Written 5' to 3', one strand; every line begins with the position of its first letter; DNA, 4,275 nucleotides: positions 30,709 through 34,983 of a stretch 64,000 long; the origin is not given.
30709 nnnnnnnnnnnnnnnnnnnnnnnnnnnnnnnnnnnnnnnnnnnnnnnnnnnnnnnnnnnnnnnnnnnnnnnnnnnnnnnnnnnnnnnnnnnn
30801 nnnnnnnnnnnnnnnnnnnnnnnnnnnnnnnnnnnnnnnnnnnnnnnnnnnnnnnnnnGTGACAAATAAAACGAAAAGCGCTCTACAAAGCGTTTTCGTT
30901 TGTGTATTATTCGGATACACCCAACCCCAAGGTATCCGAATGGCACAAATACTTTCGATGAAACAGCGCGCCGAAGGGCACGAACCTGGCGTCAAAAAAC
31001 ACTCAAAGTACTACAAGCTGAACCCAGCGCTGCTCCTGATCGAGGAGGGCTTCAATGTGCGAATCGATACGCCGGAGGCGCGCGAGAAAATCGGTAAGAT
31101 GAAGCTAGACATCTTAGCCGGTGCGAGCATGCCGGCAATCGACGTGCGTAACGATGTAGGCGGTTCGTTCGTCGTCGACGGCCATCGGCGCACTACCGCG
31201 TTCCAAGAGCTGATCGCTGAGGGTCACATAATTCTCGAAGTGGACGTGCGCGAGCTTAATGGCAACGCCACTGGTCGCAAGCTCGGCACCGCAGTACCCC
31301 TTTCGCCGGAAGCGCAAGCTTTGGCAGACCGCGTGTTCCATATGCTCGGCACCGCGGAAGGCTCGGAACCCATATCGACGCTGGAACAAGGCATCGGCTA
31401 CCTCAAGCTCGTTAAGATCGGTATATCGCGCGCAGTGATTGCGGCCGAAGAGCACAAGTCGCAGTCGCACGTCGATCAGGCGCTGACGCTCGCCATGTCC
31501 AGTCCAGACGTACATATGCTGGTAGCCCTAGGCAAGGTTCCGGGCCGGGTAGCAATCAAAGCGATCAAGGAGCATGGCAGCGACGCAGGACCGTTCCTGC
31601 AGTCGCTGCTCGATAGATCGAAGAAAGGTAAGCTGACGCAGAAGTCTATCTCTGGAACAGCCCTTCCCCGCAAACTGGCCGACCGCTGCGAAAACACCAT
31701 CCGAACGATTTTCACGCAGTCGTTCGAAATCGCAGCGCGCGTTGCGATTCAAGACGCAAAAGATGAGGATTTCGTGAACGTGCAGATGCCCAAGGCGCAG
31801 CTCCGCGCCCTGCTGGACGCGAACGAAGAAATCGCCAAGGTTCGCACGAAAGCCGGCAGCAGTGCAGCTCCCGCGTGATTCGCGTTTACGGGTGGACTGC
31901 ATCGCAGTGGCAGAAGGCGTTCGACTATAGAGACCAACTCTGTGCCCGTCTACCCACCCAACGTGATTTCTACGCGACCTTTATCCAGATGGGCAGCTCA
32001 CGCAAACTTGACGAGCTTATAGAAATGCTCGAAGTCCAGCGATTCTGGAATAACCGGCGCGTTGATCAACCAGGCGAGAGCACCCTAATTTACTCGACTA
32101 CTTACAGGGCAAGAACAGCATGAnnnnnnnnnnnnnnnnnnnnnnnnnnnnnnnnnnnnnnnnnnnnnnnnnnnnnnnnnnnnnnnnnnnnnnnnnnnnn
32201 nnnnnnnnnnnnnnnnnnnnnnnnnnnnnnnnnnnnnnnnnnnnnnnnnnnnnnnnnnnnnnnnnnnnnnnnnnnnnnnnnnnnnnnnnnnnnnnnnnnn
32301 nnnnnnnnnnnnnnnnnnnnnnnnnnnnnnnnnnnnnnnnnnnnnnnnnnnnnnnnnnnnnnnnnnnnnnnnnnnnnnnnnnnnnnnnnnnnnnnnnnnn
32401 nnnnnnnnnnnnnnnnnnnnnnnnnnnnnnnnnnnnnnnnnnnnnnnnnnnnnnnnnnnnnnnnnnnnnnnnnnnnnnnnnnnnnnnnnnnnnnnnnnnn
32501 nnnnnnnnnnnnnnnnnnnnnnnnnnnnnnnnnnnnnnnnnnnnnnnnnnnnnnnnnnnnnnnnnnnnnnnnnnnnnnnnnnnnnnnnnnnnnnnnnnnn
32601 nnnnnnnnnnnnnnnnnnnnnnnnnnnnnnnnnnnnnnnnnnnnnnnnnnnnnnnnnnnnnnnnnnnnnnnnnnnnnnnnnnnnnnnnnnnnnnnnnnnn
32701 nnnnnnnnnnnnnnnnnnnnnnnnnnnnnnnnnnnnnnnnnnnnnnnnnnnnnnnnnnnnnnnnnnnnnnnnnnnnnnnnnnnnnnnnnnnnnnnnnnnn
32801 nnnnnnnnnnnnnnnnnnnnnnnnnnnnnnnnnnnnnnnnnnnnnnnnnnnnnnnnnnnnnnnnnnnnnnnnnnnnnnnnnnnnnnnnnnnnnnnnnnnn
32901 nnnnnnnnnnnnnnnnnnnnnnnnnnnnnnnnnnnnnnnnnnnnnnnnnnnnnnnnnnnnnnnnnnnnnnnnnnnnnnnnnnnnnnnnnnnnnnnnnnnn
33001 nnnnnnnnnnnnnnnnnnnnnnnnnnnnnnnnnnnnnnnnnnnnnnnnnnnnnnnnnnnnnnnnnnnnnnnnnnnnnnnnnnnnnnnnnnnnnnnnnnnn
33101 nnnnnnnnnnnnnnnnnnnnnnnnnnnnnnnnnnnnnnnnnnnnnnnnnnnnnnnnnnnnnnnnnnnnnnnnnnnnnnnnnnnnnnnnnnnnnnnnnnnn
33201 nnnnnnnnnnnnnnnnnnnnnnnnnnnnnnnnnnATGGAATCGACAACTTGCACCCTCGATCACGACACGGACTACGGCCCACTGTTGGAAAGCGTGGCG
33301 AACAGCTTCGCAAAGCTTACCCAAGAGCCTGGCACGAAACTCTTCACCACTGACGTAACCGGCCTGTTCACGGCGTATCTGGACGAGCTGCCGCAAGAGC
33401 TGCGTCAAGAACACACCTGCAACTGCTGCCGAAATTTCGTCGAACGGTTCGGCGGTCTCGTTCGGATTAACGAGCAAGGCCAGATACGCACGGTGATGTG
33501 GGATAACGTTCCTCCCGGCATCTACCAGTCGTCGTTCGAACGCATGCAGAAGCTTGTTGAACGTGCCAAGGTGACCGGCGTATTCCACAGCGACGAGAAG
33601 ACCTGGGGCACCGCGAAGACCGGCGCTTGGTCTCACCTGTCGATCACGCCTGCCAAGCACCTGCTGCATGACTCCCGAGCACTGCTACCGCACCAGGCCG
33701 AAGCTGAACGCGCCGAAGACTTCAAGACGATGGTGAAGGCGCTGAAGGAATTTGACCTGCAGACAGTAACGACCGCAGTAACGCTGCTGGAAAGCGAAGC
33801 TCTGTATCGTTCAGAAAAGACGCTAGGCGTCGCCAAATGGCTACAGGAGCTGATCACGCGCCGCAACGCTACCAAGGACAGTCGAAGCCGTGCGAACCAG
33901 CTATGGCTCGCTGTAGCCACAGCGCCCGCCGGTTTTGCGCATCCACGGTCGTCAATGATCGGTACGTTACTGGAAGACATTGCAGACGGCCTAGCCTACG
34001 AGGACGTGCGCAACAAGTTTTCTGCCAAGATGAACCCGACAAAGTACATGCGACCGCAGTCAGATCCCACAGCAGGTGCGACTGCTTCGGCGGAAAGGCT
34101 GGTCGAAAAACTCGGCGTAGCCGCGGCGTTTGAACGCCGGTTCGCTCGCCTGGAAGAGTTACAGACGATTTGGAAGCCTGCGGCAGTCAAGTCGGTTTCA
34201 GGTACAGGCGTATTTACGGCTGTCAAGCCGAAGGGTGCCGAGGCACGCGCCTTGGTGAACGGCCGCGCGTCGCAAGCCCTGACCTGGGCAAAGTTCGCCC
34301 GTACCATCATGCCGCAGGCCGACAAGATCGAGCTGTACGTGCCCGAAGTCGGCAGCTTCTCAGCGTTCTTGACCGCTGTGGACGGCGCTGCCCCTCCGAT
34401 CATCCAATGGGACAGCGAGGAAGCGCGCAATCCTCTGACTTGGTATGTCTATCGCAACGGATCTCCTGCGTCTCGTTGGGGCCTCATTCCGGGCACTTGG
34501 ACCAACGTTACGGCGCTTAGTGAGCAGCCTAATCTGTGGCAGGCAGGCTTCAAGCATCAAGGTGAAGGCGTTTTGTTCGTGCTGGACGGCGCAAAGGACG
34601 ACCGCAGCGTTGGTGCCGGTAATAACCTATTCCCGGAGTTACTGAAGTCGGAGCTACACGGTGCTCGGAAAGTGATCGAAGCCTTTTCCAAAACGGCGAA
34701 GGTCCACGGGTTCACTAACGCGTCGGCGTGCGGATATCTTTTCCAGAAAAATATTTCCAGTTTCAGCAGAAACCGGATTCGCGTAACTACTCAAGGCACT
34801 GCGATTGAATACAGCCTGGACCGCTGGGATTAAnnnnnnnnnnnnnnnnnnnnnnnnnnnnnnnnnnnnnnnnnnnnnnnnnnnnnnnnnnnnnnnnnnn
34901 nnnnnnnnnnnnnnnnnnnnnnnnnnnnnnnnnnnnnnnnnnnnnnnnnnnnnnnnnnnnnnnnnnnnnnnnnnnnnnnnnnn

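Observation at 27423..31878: IncP-like plasmid maintenance block inside a phage early region, suggesting a phage-plasmid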

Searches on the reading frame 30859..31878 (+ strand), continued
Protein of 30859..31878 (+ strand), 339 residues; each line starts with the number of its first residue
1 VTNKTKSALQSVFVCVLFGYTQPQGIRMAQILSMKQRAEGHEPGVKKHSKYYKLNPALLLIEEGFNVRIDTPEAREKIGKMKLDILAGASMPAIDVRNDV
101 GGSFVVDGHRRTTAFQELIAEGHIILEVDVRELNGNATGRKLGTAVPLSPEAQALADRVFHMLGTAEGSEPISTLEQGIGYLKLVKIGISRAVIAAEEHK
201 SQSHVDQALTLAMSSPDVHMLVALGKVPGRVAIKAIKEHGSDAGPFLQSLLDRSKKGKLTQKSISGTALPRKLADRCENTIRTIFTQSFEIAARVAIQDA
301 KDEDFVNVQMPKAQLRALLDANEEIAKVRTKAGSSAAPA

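Call 127: fold_search(model_id=the predicted structure, library=pdb)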
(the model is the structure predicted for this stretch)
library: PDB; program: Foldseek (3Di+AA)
matches with E <= 10: 170; with E <= 0.001: 29
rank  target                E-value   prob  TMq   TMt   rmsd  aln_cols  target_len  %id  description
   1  7bnk_B                1.6e-07  1.00  0.26  0.40  15.3       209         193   22  Crystal structure of ParB from Myxococcus xanthus bound to CDP and Monothiophosphate (released 2021-09-08)
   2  7bnr_A                2.1e-07  1.00  0.26  0.40  15.2       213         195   22  Crystal structure of a ParB Q52A mutant from Myxococcus xanthus bound to CTPyS (released 2021-09-08)
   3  7nfu_A                2.4e-07  1.00  0.38  0.49   7.9       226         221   19  Crystal structure of C-terminally truncated Geobacillus thermoleovorans nucleoid occlusion protein Noc (released 2021-02-17)
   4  7bnk_A                4.0e-07  1.00  0.26  0.40  15.3       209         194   22  Crystal structure of ParB from Myxococcus xanthus bound to CDP and Monothiophosphate (released 2021-09-08)
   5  7ol9_B                4.5e-07  1.00  0.29  0.43  14.0       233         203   15  Crystal structure of C-terminally truncated Bacillus subtilis nucleoid occlusion protein (Noc) complexed to the Noc-bi (released 2022-03-09)
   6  7ng0                  6.1e-07  1.00  0.26  0.39  15.1       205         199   18  Crystal structure of N- and C-terminally truncated Geobacillus thermoleovorans nucleoid occlusion protein Noc (released 2021-02-17)
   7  7nfu_B                6.8e-07  1.00  0.35  0.47   6.6       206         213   20  Crystal structure of C-terminally truncated Geobacillus thermoleovorans nucleoid occlusion protein Noc (released 2021-02-17)
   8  7bnr_B                8.0e-07  1.00  0.26  0.39  15.2       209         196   23  Crystal structure of a ParB Q52A mutant from Myxococcus xanthus bound to CTPyS (released 2021-09-08)
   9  7ol9_A                8.8e-07  1.00  0.25  0.38  13.3       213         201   16  Crystal structure of C-terminally truncated Bacillus subtilis nucleoid occlusion protein (Noc) complexed to the Noc-bi (released 2022-03-09)
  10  7o0n_A                1.1e-06  1.00  0.26  0.40  15.5       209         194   23  Crystal structure of a ParB E93A mutant from Myxococcus xanthus bound to CDP and monothiophosphate (released 2021-09-15)
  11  8qa9_B                1.3e-06  1.00  0.47  0.65   5.6       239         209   17  Crystal structure of the RK2 plasmid encoded co-complex of the C-terminally truncated transcriptional repressor protei (released 2024-02-21)
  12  1vz0_E                1.7e-06  1.00  0.37  0.55   6.1       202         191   21  Chromosome segregation protein Spo0J from Thermus thermophilus (released 2004-07-19)
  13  6sdk_B                3.7e-06  1.00  0.25  0.38  15.1       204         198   19  Crystal structure of bacterial ParB dimer bound to CDP (released 2019-10-23)
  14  1vz0_F                4.1e-06  1.00  0.38  0.56   5.2       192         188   21  Chromosome segregation protein Spo0J from Thermus thermophilus (released 2004-07-19)
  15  1vz0_A                4.1e-06  1.00  0.36  0.53   5.3       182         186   21  Chromosome segregation protein Spo0J from Thermus thermophilus (released 2004-07-19)
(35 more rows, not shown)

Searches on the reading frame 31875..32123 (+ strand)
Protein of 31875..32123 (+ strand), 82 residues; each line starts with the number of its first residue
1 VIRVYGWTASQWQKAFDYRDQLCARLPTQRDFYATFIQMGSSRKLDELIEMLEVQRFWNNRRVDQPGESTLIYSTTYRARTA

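Call 5: search_protein_families(library=pfam, proteins=[window:31875-32123:+], max_evalue=0.1)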
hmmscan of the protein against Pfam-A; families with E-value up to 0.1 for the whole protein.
window:31875-32123:+ (82 aa): 0 families

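Call 10: search_protein_families(library=phrogs, proteins=[window:31875-32123:+], max_evalue=0.01)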
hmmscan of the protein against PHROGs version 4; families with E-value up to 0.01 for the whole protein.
window:31875-32123:+ (82 aa): 1 family
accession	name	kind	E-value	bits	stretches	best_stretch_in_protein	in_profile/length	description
phrog_6299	-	head and packaging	0.0047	17.9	1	27-68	18-48/193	terminase small subunit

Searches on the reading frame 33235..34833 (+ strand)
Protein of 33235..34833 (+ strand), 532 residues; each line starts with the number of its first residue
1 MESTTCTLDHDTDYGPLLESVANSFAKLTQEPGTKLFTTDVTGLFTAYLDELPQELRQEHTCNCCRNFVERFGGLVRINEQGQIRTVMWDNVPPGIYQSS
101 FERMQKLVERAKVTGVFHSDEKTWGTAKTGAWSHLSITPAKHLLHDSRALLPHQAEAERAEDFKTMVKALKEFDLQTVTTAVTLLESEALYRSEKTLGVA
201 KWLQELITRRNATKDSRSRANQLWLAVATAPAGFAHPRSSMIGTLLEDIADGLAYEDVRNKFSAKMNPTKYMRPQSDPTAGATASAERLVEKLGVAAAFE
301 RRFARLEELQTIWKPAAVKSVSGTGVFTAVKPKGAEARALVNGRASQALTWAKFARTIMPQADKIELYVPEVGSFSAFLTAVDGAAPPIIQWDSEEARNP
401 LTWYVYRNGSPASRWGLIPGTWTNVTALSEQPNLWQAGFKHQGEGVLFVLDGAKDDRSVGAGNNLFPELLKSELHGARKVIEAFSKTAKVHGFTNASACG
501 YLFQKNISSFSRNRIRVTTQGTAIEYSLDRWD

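Call 5: search_protein_families(library=pfam, proteins=[window:33235-34833:+], max_evalue=0.1)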
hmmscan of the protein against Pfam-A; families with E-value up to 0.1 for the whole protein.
window:33235-34833:+ (532 aa): 0 families

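Call 10: search_protein_families(library=phrogs, proteins=[window:33235-34833:+], max_evalue=0.01)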
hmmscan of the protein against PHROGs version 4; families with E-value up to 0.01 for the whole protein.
window:33235-34833:+ (532 aa): 4 families
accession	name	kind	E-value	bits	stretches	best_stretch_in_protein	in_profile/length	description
phrog_1735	-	unknown function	6.7e-105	353.4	2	13-408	3-407/673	-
phrog_23228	-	unknown function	8.4e-12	45.5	2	238-371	39-171/472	-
phrog_21434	-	unknown function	2.6e-07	32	1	39-98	28-92/93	-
phrog_25920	-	unknown function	8.6e-06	27.2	1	45-116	34-111/173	-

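Call 98: find_related_loci(query=window:33235-34833:+, collection=viral_contigs, flank=10000)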
Query window:33235-34833:+ (532 aa) in viral_contigs; peptide patterns used: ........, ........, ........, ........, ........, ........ (x = any residue, [..] = any of these).
11 stretches matched a pattern; 4 encode a relative of the query (tblastn E <= 1e-3); 4 distinct loci.
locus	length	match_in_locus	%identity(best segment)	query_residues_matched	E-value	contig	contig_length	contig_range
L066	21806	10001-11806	25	48-501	1e-35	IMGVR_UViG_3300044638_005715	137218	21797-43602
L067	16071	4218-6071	23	14-490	2e-30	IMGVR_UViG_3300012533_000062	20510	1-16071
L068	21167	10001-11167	24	19-403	6e-30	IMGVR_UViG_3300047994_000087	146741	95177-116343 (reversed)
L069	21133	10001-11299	25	36-465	2e-26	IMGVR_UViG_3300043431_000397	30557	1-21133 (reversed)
